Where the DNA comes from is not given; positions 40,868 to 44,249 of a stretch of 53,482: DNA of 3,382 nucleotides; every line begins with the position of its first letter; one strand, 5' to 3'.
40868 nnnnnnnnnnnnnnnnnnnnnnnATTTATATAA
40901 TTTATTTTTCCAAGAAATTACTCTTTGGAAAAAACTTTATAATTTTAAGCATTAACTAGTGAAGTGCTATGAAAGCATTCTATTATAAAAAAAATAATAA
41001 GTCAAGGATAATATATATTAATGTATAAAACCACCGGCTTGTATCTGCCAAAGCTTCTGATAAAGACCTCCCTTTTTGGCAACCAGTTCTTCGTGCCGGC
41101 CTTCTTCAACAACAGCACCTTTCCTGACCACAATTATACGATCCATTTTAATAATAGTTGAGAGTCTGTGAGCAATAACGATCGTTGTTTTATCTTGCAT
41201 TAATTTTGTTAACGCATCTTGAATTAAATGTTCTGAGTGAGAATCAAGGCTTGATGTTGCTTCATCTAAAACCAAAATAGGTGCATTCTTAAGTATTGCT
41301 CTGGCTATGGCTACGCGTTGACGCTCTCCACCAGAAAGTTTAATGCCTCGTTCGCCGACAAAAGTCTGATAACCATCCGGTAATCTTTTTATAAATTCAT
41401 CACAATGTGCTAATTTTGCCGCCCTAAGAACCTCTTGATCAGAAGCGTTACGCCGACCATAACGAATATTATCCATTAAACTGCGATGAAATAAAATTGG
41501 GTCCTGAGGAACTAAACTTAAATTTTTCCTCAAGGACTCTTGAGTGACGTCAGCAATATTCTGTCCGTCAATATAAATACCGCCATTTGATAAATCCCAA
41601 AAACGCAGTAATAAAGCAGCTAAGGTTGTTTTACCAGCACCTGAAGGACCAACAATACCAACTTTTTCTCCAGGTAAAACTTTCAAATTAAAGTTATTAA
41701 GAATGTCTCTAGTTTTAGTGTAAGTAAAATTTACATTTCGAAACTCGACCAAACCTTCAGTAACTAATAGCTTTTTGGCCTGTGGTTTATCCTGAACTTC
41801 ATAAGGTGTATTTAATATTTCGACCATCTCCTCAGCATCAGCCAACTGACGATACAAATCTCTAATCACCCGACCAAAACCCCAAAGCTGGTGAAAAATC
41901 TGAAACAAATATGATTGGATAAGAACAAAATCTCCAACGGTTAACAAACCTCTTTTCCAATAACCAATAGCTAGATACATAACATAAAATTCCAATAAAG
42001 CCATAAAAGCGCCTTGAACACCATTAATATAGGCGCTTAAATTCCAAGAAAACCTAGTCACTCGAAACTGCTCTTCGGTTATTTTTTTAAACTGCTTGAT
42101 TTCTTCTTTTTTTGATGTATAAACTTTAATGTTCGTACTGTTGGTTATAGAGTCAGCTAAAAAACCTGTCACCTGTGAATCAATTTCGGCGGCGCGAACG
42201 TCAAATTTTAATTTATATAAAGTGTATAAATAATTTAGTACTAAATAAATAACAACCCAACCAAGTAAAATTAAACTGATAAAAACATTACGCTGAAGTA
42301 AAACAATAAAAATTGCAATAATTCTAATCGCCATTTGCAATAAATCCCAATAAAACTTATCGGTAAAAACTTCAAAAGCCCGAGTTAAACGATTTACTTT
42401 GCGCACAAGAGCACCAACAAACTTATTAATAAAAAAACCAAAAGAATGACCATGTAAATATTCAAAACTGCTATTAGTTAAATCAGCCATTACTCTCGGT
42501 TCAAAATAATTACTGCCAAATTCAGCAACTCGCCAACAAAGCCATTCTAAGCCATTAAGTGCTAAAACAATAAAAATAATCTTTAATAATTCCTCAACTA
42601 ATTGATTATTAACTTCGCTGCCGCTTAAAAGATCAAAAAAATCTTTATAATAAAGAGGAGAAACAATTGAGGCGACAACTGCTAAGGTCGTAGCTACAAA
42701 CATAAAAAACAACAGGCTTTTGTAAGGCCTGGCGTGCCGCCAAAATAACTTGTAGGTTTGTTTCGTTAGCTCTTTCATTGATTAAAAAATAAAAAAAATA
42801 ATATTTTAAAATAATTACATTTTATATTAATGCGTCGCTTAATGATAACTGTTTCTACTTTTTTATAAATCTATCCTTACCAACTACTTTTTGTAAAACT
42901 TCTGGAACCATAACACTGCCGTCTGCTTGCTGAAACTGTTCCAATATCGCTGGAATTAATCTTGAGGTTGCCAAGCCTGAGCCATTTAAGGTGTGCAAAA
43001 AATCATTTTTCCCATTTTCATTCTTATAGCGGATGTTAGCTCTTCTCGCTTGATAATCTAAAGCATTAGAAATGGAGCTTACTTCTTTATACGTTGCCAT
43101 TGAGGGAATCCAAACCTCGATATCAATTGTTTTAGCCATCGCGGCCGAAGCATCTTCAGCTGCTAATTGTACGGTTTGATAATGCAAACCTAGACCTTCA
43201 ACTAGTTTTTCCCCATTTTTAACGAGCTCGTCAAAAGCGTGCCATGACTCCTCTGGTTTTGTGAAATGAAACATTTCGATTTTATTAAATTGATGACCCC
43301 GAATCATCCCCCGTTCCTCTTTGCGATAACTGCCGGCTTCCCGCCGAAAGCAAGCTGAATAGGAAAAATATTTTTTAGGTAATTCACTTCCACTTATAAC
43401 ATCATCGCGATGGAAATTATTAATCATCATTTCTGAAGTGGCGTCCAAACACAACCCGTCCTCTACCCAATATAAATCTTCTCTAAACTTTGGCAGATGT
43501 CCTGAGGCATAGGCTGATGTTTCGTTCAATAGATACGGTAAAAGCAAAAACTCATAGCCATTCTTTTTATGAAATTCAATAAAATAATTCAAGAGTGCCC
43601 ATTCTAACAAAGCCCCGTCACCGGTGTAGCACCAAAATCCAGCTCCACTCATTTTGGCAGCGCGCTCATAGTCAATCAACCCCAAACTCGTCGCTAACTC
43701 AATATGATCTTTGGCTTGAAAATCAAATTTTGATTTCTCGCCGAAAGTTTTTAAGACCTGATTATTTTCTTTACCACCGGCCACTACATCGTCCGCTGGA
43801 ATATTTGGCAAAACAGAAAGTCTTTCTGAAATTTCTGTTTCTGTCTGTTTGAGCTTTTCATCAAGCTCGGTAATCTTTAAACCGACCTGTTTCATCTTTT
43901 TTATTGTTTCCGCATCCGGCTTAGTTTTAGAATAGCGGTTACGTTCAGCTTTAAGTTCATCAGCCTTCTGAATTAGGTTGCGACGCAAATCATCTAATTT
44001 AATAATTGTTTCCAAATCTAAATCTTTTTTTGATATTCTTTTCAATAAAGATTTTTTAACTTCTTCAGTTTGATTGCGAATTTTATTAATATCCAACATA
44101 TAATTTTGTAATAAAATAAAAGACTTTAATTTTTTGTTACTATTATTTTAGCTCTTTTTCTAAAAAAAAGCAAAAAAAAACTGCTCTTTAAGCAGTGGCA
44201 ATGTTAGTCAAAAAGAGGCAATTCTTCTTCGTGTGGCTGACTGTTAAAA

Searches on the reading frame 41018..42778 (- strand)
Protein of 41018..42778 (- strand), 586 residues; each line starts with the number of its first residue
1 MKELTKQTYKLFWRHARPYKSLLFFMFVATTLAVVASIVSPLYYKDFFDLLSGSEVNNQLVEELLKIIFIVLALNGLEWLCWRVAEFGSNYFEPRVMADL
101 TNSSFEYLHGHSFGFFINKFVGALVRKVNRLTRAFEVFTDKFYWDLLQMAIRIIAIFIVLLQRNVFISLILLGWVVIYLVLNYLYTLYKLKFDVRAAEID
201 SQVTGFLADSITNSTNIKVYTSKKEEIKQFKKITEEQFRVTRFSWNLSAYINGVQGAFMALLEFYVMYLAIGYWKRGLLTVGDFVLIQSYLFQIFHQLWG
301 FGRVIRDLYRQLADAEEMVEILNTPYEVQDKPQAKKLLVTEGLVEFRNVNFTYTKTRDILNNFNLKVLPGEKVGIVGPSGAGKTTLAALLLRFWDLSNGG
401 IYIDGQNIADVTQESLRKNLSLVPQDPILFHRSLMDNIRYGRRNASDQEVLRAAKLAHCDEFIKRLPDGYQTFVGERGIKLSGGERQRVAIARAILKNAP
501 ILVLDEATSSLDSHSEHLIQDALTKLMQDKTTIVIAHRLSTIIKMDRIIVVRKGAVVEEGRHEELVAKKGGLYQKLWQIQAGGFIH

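Call 50: search_protein_families(library=pfam, proteins=[window:41018-42778:-])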
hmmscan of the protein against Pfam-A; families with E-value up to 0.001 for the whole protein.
window:41018-42778:- (586 aa): 3 families
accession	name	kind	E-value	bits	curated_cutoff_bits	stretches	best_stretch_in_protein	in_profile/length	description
PF00005.33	ABC_tran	-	1.4e-31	110.4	25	1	360-509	1-137/137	ABC transporter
PF00664.28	ABC_membrane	-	5.7e-23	82.4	28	1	23-296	1-272/274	ABC transporter transmembrane region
PF02463.25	SMC_N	-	1e-08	35.3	40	1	215-553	135-213/220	RecF/RecN/SMC N terminal domain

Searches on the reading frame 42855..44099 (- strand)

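Call 50: search_protein_families(library=pfam, proteins=[window:42855-44099:-])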
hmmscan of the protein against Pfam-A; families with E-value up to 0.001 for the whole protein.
window:42855-44099:- (414 aa): 2 families
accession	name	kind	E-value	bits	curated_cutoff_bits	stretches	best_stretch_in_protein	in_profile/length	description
PF00587.30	tRNA-synt_2b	-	1e-34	120.6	29.3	1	213-389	4-179/179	tRNA synthetase class II core domain (G, H, P, S and T)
PF02403.27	Seryl_tRNA_N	-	1e-17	64.8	28.2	1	1-101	1-108/108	Seryl-tRNA synthetase N-terminal domain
